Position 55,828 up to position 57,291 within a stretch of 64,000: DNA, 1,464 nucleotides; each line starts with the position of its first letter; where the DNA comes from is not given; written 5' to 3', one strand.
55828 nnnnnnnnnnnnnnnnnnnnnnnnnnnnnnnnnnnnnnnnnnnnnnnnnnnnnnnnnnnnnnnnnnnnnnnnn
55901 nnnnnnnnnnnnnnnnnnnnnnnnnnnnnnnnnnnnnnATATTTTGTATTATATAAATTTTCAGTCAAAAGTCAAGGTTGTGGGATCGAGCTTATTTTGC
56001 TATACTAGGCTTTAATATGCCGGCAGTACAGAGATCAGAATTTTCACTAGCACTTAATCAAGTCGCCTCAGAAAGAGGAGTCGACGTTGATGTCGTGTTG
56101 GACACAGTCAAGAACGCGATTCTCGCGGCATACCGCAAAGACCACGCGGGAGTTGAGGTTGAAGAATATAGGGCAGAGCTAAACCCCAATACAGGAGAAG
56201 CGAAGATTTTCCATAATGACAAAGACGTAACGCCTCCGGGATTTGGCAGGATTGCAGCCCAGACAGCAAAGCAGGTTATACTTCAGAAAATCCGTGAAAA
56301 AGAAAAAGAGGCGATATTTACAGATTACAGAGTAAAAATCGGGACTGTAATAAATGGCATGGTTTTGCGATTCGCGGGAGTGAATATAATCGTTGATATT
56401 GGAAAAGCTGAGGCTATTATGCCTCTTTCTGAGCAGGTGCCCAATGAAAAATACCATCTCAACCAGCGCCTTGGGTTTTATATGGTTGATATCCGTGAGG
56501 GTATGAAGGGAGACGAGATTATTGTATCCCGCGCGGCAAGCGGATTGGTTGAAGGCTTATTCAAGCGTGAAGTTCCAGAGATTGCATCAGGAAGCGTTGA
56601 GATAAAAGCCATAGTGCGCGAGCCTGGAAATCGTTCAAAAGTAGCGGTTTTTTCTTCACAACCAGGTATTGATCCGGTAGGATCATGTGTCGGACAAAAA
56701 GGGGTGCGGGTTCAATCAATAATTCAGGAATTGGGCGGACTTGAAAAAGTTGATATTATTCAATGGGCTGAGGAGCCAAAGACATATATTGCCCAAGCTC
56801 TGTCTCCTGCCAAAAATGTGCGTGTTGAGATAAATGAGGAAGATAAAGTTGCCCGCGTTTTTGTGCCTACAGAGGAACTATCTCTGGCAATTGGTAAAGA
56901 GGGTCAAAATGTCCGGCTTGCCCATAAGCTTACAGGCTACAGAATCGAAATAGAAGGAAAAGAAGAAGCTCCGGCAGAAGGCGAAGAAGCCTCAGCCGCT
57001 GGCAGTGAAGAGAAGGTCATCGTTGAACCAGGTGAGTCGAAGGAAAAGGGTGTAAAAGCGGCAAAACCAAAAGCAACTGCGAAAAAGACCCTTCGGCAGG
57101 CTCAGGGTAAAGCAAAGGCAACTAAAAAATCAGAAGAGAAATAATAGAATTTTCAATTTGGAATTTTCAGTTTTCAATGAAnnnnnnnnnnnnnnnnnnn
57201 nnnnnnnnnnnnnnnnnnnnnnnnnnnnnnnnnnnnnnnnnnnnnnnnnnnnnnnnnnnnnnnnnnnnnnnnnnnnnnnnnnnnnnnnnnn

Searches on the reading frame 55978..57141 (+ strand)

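Call 58: search_protein_families(library=pfam, proteins=[window:55978-57141:+], max_evalue=0.00001)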
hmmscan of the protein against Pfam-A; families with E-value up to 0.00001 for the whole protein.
window:55978-57141:+ (388 aa): 2 families
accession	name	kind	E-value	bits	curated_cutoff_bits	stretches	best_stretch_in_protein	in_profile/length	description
PF13184.12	KH_5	-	6e-25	87.6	27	1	216-285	1-69/69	NusA-like KH domain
PF08529.16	NusA_N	-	2.4e-19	70.2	23.8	2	21-81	1-59/119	NusA N-terminal domain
